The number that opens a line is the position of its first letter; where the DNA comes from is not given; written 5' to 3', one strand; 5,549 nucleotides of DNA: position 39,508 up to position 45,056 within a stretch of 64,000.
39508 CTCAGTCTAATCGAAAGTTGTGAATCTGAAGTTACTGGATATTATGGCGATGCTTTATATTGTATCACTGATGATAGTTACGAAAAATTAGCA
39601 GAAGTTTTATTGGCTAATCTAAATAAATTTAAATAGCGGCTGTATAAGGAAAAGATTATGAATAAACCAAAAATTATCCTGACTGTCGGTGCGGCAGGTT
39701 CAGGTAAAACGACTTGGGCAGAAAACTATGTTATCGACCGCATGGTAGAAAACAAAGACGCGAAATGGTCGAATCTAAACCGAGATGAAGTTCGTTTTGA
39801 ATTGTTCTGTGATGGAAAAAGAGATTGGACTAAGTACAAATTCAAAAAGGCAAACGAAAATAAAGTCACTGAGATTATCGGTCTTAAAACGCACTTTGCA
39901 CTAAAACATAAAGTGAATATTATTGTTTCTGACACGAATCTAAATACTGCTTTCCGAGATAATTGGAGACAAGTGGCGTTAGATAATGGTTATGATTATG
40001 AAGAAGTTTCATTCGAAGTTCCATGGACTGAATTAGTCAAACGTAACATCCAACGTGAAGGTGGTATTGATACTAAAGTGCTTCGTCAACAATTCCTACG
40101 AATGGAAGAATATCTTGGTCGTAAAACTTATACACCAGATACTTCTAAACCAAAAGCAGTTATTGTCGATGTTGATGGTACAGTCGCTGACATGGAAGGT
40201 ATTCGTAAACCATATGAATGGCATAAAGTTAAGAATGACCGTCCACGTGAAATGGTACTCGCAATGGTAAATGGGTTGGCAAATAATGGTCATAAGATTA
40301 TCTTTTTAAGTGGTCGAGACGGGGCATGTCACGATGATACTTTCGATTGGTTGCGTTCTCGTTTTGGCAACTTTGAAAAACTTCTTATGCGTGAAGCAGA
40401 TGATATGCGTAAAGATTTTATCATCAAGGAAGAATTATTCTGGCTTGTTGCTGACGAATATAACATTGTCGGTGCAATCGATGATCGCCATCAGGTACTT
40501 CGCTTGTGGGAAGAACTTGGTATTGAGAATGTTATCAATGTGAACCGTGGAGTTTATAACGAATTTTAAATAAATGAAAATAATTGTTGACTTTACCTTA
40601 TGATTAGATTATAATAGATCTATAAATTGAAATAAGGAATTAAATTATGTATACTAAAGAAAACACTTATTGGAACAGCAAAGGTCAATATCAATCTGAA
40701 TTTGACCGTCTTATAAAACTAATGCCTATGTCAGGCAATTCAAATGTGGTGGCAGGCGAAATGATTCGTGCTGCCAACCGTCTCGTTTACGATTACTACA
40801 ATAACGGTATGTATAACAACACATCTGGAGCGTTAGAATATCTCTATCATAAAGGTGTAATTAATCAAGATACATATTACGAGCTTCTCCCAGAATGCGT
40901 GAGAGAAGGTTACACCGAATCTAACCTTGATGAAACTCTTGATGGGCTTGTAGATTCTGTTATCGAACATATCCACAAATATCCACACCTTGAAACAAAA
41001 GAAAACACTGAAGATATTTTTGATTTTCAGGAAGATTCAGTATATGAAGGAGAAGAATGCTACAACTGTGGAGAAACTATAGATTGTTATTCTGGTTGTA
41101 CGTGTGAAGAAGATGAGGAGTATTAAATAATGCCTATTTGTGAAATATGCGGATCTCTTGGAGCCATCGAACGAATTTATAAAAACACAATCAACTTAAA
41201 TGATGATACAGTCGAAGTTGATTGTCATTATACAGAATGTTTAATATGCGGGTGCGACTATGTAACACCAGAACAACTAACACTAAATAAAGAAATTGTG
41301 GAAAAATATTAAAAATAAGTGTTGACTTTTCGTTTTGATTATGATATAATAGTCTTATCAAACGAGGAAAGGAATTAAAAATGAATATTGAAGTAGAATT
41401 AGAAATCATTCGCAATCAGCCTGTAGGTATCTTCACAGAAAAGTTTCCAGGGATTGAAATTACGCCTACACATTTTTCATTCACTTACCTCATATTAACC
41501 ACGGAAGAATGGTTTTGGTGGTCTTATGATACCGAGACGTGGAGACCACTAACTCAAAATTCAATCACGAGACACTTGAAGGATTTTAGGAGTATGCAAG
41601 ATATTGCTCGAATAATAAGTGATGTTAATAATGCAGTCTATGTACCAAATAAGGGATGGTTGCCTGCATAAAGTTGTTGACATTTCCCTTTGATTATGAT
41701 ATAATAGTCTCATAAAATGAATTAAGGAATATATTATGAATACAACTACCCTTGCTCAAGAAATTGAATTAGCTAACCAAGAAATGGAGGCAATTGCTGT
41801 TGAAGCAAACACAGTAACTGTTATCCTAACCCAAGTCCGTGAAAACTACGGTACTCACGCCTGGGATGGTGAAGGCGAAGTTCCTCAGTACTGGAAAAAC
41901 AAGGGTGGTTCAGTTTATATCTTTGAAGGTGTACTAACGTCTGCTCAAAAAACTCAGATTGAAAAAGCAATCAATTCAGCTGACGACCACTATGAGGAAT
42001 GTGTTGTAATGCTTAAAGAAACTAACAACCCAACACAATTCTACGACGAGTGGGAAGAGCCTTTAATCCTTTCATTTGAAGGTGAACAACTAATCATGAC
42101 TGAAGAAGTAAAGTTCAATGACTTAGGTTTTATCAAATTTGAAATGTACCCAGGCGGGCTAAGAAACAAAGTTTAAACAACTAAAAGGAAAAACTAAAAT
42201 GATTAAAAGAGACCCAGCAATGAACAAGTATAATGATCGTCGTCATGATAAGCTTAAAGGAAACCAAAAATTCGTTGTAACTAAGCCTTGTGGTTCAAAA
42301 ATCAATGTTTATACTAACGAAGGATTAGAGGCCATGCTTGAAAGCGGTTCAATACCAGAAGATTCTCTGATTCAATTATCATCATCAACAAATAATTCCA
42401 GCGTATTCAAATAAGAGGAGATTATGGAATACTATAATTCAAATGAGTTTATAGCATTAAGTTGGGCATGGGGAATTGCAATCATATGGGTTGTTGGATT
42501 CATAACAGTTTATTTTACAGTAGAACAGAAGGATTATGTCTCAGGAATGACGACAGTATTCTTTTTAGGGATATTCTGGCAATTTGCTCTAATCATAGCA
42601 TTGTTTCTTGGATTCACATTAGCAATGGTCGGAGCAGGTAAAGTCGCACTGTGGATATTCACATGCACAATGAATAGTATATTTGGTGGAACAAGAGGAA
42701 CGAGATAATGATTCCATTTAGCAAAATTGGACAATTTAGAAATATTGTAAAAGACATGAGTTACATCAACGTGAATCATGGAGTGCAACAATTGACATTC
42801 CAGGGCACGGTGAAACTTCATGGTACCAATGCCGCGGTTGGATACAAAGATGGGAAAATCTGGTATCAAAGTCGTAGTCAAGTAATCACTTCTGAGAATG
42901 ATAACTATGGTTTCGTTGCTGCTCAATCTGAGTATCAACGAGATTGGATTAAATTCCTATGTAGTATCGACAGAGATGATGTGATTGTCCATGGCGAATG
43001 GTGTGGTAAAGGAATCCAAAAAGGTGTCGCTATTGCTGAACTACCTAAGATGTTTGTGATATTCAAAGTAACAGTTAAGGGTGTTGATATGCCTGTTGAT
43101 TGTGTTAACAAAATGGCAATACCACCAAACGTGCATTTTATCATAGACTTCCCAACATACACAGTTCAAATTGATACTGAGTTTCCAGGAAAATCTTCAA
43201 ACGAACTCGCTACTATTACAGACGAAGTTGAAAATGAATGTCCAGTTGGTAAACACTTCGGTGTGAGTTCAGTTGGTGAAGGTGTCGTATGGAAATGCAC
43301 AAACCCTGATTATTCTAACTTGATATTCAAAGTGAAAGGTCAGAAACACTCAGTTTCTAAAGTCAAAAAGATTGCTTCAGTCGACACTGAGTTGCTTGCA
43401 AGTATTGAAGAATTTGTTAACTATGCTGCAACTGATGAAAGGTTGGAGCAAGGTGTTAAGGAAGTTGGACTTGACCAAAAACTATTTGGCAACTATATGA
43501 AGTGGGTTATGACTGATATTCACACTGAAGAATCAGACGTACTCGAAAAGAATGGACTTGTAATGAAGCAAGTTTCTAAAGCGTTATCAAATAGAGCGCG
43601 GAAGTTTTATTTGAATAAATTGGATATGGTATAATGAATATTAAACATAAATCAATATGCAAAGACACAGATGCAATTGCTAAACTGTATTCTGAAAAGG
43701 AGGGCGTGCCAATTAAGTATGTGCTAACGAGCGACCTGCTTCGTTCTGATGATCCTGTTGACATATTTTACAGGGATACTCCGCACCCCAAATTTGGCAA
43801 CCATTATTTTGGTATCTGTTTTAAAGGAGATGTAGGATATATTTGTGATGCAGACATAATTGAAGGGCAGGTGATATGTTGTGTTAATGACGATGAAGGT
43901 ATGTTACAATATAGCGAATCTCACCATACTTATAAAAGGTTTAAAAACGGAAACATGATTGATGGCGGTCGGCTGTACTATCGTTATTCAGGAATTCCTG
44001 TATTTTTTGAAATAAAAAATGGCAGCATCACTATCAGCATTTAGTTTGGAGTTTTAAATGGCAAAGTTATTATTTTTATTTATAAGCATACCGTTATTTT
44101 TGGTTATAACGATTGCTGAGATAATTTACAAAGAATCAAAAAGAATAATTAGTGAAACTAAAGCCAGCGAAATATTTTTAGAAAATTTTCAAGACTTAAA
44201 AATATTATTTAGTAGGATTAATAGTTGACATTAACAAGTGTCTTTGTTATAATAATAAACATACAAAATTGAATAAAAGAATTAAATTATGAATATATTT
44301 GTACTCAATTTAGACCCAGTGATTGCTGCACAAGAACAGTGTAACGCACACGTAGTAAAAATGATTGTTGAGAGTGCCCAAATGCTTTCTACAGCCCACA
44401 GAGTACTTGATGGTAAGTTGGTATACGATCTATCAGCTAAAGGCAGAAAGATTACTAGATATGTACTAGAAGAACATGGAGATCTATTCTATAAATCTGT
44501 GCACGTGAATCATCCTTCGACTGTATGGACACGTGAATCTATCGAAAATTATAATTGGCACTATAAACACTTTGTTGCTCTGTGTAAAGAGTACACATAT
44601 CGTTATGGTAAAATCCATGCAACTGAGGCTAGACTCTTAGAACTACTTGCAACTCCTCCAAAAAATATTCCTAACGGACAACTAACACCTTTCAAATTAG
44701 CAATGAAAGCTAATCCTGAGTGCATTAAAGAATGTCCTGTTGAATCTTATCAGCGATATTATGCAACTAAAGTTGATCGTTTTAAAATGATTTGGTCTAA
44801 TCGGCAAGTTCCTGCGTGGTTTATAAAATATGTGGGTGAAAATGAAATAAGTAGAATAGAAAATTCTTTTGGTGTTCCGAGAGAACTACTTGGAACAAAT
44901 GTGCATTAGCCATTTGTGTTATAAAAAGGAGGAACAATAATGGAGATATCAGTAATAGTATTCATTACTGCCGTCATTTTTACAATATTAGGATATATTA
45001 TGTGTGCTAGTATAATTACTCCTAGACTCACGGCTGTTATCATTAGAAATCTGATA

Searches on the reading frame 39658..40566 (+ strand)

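Call 75: search_protein_families(library=phrogs, proteins=[window:39658-40566:+], max_evalue=0.001)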
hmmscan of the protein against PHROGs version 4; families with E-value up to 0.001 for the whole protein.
window:39658-40566:+ (303 aa): 5 families
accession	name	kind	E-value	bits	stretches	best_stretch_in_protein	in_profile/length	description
phrog_505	-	other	1.9e-93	314.1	1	4-298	2-293/295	polynucleotide kinase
phrog_415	-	other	3.6e-31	109.6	1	161-292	17-162/218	polynucleotide kinase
phrog_2071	-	other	7.3e-11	43.4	1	1-125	13-123/282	ATPase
phrog_6931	-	unknown function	8.2e-10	39.4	1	2-142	183-318/343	-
phrog_1238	-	moron, auxiliary metabolic gene and host takeover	2.5e-06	28.2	1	159-235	16-86/155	phosphoheptose isomerase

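Call 76: search_protein_families(library=pfam, proteins=[window:39658-40566:+], max_evalue=0.001)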
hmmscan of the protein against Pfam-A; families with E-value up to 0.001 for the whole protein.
window:39658-40566:+ (303 aa): 4 families
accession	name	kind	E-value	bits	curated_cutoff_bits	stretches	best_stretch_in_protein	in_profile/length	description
PF25109.1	HAD_PNKP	-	1.1e-39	136.2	27.6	1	165-298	1-141/143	Polynucleotide kinase PNKP phosphatase domain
PF13671.12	AAA_33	-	1.8e-17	64.4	27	1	7-151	2-138/143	AAA domain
PF03767.20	Acid_phosphat_B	-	6.4e-09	36.1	27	1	163-276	75-204/230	HAD superfamily, subfamily IIIB (Acid phosphatase)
PF24694.1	LNS2_PITM1-3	-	0.00014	22.4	27.7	1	168-255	1-79/124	PITM 1-3, LNS2 domain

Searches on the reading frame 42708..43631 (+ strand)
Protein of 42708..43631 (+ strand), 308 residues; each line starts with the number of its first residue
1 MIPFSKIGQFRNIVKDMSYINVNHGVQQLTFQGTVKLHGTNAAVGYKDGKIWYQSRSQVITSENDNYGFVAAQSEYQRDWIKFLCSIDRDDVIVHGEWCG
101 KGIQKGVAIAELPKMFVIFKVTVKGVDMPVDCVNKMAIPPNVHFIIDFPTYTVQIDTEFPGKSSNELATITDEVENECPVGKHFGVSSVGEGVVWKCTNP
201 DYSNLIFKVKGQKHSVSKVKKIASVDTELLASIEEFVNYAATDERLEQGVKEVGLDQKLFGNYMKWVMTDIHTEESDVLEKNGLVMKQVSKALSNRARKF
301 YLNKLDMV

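Call 76: search_protein_families(library=pfam, proteins=[window:42708-43631:+], max_evalue=0.001)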
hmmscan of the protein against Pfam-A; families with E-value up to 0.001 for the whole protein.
window:42708-43631:+ (308 aa): 1 family
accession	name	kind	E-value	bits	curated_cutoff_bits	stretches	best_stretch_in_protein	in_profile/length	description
PF09414.15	RNA_ligase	-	5.1e-15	56.5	27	1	30-210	2-171/171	RNA ligase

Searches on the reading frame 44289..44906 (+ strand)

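Call 76: search_protein_families(library=pfam, proteins=[window:44289-44906:+], max_evalue=0.001)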
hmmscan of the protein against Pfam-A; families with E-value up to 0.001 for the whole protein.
window:44289-44906:+ (206 aa): 1 family
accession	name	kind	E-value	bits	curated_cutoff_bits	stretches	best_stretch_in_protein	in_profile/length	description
PF03013.19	Pyr_excise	-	0.0007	20.4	23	0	1-106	1-73/81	Pyrimidine dimer DNA glycosylase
